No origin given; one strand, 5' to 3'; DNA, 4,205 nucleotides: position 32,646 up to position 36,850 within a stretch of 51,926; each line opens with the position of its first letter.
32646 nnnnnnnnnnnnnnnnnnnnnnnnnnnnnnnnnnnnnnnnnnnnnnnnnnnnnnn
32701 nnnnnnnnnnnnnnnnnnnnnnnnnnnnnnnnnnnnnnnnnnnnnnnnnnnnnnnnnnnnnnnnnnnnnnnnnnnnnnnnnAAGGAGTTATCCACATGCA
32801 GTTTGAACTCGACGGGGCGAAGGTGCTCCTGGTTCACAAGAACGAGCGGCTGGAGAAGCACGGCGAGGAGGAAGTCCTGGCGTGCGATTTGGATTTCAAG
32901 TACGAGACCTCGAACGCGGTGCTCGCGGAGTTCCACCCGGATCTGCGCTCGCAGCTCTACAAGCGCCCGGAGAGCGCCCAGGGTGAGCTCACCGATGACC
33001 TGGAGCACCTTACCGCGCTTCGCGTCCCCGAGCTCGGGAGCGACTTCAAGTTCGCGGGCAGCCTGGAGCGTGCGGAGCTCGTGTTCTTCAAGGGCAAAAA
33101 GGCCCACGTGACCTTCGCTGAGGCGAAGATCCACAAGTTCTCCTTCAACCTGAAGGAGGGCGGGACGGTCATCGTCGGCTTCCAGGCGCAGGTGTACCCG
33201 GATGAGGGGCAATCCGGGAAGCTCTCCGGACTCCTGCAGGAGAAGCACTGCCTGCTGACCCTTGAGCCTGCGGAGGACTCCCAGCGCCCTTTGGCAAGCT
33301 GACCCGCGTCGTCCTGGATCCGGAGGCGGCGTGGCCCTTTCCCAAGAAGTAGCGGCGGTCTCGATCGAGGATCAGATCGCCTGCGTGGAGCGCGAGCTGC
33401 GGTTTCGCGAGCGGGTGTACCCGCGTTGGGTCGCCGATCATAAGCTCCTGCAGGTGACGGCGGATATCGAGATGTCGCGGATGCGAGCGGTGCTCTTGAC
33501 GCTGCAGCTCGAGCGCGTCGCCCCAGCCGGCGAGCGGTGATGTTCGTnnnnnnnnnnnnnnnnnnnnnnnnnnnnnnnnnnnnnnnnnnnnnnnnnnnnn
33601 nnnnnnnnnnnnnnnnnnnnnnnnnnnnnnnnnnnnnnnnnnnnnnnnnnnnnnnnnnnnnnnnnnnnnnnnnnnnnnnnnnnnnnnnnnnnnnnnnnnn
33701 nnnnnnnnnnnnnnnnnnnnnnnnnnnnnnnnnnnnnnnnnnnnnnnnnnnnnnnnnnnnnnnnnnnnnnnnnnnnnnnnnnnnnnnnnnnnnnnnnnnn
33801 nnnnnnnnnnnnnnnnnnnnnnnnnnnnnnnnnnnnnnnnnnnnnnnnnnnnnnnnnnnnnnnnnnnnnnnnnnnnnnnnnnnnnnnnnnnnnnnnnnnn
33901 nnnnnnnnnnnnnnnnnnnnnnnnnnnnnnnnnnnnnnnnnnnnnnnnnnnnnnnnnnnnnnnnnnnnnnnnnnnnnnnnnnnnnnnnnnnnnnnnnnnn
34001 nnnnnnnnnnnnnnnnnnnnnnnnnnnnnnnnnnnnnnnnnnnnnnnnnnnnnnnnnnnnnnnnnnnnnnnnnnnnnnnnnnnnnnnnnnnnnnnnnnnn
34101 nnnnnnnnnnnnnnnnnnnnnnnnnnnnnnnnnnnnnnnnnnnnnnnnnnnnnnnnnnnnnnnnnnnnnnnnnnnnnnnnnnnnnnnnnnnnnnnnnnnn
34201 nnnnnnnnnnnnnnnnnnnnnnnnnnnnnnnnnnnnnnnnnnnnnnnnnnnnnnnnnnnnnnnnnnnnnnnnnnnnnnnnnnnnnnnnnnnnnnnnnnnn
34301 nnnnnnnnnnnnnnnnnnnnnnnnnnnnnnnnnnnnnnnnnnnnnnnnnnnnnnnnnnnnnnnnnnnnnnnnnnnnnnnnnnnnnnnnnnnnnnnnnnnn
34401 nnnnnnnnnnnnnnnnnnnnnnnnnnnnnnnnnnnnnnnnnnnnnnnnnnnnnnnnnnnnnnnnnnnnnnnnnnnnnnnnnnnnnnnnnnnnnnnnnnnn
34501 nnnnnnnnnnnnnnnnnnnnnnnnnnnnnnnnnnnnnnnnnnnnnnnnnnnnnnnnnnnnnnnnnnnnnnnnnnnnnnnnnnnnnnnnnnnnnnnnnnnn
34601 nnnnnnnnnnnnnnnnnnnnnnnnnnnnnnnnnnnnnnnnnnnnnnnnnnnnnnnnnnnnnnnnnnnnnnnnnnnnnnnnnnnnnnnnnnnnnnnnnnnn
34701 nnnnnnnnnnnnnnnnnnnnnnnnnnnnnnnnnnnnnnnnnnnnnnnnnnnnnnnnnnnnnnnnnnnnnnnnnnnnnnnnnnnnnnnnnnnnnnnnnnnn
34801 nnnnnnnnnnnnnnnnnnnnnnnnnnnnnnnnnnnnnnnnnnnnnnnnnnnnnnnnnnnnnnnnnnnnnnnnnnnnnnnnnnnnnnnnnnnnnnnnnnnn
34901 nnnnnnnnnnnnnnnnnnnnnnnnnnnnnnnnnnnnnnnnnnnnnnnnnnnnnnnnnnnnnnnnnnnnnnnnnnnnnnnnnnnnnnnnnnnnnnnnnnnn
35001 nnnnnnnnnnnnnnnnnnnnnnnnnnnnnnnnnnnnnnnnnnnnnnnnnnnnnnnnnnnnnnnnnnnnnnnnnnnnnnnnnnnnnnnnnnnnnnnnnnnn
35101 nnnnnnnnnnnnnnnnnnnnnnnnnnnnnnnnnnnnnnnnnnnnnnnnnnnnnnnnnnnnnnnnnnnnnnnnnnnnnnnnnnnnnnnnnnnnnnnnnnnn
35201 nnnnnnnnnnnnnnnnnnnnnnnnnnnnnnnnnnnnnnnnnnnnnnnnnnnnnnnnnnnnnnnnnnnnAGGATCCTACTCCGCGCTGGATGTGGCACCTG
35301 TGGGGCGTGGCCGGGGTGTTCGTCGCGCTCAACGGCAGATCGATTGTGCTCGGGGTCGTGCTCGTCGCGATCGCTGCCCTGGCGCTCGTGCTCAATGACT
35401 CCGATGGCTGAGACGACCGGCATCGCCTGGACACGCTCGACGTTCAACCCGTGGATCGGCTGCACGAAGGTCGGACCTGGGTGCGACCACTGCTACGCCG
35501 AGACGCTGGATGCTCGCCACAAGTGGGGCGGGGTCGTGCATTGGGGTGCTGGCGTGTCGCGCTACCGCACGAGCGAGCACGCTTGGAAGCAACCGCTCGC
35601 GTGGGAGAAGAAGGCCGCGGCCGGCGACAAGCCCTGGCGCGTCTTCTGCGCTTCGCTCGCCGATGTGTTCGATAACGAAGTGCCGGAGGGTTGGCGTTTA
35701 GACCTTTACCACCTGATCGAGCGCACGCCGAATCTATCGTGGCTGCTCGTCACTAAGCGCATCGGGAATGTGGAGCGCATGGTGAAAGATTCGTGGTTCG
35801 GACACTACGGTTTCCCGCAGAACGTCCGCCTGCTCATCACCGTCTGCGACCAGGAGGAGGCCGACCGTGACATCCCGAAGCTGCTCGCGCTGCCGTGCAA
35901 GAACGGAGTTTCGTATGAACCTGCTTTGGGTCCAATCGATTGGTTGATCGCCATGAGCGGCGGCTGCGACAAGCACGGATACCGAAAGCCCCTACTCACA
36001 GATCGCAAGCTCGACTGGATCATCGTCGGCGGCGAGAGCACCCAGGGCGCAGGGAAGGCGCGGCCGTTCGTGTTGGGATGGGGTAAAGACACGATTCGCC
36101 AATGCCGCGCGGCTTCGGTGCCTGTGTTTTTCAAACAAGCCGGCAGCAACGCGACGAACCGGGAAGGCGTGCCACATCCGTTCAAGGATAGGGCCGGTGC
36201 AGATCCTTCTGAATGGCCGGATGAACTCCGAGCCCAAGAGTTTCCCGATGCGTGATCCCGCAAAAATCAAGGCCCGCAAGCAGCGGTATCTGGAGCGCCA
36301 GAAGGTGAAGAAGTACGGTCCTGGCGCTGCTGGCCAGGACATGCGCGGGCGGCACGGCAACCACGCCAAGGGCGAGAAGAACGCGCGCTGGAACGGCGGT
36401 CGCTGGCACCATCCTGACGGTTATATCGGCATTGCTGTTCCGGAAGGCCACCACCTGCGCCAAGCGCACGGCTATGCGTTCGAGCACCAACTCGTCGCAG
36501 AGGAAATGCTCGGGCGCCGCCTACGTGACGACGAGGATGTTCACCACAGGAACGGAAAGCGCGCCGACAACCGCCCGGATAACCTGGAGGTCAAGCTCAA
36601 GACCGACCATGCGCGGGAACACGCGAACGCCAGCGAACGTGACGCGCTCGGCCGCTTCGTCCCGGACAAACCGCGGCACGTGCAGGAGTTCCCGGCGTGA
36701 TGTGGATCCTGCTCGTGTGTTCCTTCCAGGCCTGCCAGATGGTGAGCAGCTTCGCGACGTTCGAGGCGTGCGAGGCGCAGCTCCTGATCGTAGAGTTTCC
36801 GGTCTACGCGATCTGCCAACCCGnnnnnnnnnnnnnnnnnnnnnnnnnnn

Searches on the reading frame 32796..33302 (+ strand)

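Call 13: search_protein_families(library=pfam, proteins=[window:32796-33302:+], max_evalue=0.01)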
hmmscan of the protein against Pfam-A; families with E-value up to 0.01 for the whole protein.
window:32796-33302:+ (168 aa): 1 family
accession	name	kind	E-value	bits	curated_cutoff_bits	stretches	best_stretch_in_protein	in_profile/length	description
PF23370.1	Vp20_capsid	-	0.0036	17.3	27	0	100-143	17-59/176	Capsid protein Vp20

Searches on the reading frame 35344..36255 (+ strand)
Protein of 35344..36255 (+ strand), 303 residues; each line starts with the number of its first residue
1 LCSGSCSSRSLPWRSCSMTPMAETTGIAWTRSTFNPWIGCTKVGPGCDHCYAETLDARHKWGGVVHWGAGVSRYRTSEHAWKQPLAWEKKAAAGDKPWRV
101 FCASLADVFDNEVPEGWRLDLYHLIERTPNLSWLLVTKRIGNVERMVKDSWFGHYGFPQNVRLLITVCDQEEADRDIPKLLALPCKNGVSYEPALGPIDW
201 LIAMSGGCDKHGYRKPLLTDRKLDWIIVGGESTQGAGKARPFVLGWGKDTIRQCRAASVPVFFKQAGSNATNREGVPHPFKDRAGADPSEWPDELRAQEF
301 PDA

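Call 12: search_protein_families(library=pfam, proteins=[window:35344-36255:+], max_evalue=0.01)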
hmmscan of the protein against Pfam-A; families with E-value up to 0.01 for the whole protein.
window:35344-36255:+ (303 aa): 1 family
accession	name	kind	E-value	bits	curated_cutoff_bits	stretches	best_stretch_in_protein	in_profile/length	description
PF07505.17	DUF5131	-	7.5e-60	202.9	28.9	1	25-272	2-221/243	Protein of unknown function (DUF5131)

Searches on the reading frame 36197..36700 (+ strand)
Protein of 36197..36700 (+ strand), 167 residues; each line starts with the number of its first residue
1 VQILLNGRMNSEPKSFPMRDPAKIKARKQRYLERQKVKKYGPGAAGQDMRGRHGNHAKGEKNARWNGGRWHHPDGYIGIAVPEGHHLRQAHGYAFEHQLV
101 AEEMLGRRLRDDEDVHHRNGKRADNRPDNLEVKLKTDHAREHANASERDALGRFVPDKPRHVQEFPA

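Call 13: search_protein_families(library=pfam, proteins=[window:36197-36700:+], max_evalue=0.01)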
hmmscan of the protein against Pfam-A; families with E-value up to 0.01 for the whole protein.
window:36197-36700:+ (167 aa): 1 family
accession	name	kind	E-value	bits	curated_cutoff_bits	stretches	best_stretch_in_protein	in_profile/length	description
PF13392.12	HNH_3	-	2.3e-09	37.2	24.8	1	97-140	4-46/46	HNH endonuclease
